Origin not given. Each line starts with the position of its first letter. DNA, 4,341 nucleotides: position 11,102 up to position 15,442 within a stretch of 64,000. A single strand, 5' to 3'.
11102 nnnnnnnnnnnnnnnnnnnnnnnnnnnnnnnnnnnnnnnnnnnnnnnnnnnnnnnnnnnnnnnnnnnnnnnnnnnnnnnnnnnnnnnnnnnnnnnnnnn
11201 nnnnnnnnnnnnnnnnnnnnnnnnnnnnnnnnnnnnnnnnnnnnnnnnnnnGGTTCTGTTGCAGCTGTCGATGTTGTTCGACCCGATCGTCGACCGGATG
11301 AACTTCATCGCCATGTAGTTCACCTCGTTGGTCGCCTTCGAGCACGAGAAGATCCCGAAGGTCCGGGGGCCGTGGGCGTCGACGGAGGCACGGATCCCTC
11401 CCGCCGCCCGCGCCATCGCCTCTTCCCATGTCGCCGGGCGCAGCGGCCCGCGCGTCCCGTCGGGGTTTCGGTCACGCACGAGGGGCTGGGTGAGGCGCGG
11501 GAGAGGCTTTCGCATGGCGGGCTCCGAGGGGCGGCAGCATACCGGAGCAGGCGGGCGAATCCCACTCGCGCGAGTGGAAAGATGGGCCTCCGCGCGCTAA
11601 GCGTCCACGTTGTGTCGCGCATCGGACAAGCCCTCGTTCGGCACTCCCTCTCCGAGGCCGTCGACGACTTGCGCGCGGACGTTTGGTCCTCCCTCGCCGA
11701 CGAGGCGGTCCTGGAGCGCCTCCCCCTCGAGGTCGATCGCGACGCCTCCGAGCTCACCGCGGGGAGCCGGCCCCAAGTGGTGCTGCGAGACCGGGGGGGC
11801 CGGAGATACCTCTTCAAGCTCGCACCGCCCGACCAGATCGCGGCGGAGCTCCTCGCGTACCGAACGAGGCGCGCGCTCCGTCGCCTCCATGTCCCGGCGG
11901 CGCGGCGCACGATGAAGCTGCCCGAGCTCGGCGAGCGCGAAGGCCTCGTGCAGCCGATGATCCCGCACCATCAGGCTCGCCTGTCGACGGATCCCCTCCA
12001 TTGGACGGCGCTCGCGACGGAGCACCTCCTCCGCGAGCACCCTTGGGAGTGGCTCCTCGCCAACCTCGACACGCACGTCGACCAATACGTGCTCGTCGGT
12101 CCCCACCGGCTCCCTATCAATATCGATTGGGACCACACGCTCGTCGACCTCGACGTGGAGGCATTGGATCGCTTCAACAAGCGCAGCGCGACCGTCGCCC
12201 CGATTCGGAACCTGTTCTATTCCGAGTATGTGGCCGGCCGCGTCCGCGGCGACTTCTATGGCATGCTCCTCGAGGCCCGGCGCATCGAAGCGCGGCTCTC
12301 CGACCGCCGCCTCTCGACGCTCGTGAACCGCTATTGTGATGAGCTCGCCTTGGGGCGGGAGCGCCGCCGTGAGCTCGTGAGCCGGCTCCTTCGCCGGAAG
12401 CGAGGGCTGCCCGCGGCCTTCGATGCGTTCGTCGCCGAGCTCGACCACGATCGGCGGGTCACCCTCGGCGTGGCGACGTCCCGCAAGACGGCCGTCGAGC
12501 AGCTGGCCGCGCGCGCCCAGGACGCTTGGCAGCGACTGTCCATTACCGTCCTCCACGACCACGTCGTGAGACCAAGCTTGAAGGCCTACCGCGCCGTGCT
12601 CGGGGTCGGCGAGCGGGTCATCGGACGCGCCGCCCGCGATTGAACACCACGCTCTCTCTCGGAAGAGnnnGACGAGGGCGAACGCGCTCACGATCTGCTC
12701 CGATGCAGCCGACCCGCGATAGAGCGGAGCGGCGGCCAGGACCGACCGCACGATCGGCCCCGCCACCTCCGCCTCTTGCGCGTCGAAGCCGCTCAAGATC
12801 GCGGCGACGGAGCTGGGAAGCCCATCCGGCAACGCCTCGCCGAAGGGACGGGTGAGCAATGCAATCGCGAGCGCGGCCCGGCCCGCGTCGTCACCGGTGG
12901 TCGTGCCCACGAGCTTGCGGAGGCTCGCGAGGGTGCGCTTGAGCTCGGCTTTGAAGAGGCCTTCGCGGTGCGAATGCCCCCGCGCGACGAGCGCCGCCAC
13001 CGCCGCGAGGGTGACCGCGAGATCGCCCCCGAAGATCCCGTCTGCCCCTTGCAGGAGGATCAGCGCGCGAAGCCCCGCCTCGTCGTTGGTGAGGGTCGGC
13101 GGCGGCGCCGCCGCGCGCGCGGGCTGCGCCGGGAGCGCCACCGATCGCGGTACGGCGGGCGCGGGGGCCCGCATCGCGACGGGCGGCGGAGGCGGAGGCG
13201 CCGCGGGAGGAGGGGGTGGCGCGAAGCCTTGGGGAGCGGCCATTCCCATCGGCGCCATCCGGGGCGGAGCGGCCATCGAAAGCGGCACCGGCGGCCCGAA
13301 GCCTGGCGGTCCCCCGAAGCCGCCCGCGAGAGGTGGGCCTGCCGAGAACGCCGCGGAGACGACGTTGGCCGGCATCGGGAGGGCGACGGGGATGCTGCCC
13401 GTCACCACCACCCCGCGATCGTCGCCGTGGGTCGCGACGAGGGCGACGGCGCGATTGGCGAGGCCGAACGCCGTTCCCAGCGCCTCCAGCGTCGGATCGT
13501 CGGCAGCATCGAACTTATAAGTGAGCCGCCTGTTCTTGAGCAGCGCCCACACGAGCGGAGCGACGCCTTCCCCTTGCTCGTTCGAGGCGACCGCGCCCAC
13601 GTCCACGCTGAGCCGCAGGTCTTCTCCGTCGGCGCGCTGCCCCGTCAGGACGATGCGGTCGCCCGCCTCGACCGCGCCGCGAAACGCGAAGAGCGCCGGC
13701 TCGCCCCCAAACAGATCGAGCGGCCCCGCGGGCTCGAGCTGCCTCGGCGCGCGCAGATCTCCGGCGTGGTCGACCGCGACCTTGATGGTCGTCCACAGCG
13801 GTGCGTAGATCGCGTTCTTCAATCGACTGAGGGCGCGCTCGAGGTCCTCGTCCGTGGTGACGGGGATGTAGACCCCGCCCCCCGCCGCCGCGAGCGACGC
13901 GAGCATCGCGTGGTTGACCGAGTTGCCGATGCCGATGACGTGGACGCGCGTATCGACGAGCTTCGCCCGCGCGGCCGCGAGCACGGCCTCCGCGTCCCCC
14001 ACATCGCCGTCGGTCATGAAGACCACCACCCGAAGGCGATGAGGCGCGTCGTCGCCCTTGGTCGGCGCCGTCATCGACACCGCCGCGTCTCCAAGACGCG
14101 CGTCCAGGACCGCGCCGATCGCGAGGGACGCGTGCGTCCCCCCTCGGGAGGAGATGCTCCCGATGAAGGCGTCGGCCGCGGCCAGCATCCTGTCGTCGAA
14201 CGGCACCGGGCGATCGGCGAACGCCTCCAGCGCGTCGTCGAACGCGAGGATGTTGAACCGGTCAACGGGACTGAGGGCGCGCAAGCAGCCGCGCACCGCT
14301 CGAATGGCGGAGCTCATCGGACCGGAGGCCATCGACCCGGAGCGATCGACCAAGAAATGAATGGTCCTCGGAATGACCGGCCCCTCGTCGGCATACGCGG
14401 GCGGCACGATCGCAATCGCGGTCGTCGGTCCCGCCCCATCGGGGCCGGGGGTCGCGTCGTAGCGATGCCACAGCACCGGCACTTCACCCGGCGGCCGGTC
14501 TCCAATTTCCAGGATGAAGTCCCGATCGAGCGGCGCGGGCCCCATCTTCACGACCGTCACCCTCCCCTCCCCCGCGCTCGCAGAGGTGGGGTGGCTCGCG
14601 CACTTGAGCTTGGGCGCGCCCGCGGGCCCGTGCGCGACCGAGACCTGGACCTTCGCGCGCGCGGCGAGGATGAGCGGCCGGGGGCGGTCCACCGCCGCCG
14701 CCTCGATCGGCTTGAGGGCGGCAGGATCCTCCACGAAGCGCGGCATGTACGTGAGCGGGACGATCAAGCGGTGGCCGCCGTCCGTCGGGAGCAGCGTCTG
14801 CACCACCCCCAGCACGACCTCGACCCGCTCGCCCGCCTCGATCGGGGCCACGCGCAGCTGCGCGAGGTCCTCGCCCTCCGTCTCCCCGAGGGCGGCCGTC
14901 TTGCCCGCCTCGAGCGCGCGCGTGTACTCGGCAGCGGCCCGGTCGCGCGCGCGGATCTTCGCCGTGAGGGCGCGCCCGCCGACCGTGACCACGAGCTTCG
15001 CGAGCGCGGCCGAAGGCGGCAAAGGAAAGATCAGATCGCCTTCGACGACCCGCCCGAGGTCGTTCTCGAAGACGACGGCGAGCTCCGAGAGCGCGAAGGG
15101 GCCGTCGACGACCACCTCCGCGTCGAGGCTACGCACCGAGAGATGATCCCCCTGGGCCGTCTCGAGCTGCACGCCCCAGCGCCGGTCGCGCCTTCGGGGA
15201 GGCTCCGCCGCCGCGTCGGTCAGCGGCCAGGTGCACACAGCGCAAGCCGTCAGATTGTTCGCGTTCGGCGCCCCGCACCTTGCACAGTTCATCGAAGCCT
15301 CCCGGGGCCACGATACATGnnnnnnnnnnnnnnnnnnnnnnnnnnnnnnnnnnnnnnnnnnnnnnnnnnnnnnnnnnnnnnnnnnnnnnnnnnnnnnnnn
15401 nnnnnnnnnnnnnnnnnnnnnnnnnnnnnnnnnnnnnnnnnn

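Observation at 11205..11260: In-frame UGA at the FDH active-site position with a SECIS-like hairpin: predicted selenocysteine-containing formate dehydrogenase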

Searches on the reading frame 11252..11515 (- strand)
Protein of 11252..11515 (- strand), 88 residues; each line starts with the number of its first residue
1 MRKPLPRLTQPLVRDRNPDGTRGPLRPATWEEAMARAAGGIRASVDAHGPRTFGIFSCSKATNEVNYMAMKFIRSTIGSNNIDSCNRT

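Call 22: find_encoding_contigs(protein=window:11252-11515:-, flank=2000, max_places=6)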
Protein window:11252-11515:- (88 aa): 6 contigs read that carry it; 5 places shown.
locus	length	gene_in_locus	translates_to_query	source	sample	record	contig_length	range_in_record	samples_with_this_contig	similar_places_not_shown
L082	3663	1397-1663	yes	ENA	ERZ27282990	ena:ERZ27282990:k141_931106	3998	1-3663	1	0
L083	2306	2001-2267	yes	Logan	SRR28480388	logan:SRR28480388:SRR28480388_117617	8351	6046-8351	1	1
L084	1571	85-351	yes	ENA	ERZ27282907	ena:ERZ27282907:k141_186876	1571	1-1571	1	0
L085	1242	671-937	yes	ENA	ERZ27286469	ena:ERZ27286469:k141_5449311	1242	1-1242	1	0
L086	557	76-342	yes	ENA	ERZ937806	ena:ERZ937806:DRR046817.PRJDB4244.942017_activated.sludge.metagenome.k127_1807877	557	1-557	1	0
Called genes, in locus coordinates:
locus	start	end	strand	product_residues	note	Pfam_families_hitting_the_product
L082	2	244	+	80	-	?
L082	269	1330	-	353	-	-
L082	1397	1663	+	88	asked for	PF00384:Molybdopterin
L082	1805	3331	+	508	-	PF00384:Molybdopterin, PF01568:Molydop_binding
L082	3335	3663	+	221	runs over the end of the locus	?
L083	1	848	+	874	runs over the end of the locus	PF08487:VIT, PF00092:VWA, PF13519:VWA_2 (weak), PF13768:VWA_3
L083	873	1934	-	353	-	-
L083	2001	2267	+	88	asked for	PF00384:Molybdopterin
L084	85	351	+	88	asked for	PF00384:Molybdopterin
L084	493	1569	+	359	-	?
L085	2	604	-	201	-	?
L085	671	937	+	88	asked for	PF00384:Molybdopterin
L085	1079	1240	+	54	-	?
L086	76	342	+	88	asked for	PF00384:Molybdopterin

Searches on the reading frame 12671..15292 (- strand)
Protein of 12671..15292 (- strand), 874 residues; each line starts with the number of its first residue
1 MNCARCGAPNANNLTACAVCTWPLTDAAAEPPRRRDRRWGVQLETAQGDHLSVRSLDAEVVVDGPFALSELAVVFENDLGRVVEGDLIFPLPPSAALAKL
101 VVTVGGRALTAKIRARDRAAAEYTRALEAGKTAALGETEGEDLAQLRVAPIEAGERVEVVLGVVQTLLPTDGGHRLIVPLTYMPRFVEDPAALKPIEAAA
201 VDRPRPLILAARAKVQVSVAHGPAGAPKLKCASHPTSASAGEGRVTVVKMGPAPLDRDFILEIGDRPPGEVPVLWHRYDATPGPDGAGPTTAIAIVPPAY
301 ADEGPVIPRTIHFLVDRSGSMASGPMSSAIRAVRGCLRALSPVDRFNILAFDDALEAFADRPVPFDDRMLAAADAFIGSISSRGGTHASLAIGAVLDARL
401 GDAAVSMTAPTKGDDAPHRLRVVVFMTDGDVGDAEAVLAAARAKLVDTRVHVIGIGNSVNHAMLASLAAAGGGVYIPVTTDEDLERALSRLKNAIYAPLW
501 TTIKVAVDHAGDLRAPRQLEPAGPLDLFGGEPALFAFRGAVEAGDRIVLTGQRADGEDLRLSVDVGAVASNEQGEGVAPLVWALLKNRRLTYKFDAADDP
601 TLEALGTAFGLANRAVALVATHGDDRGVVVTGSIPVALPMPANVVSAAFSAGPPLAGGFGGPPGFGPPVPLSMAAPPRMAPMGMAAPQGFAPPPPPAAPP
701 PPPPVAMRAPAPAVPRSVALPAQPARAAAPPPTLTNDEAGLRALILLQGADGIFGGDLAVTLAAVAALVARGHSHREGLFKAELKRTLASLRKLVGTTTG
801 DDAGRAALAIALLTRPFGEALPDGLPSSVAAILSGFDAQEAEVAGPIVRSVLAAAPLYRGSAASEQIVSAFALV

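Call 19: search_protein_families(library=pfam, proteins=[window:12671-15292:-], max_evalue=0.00001)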
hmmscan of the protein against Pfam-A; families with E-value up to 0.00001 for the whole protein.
window:12671-15292:- (874 aa): 4 families
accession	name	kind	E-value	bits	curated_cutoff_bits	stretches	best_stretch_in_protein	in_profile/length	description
PF08487.16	VIT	-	1.5e-17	64.2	26.5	1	54-161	2-109/111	Vault protein inter-alpha-trypsin domain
PF13768.12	VWA_3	-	2.9e-16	60.3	27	1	311-475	3-153/155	von Willebrand factor type A domain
PF00092.34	VWA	-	2.2e-10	41.5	23.8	1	311-484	2-168/174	von Willebrand factor type A domain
PF13519.12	VWA_2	-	3.1e-07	31.4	27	1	313-429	3-106/107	von Willebrand factor type A domain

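Call 66: list_cluster_members(proteins=[window:12671-15292:-, window:11582-12640:+, window:7763-9577:-, window:15323-17095:-, window:17869-19290:-, window:57538-58854:+, window:60430-61218:+, window:21928-23256:+])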
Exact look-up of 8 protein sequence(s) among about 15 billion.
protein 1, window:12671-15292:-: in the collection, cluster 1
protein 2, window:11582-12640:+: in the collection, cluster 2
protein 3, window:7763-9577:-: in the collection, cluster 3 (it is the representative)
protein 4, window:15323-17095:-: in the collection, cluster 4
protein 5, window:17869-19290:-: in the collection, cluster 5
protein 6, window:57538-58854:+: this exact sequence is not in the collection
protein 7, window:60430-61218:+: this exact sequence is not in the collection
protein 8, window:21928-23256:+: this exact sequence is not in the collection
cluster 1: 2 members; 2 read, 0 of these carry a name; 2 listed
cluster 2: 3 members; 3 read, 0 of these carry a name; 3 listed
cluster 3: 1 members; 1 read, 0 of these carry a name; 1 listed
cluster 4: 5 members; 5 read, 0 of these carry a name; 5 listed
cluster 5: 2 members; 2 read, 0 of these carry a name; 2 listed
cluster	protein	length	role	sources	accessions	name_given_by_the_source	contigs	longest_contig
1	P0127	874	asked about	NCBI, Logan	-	-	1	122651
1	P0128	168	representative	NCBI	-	-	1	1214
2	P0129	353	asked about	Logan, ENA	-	-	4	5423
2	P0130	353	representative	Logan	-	-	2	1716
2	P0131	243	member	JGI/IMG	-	-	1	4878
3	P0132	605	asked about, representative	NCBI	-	-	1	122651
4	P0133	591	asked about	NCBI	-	-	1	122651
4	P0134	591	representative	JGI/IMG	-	-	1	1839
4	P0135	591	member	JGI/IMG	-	-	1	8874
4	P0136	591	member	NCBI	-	-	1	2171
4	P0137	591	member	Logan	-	-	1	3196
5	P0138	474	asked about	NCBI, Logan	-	-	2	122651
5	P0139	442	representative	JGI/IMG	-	-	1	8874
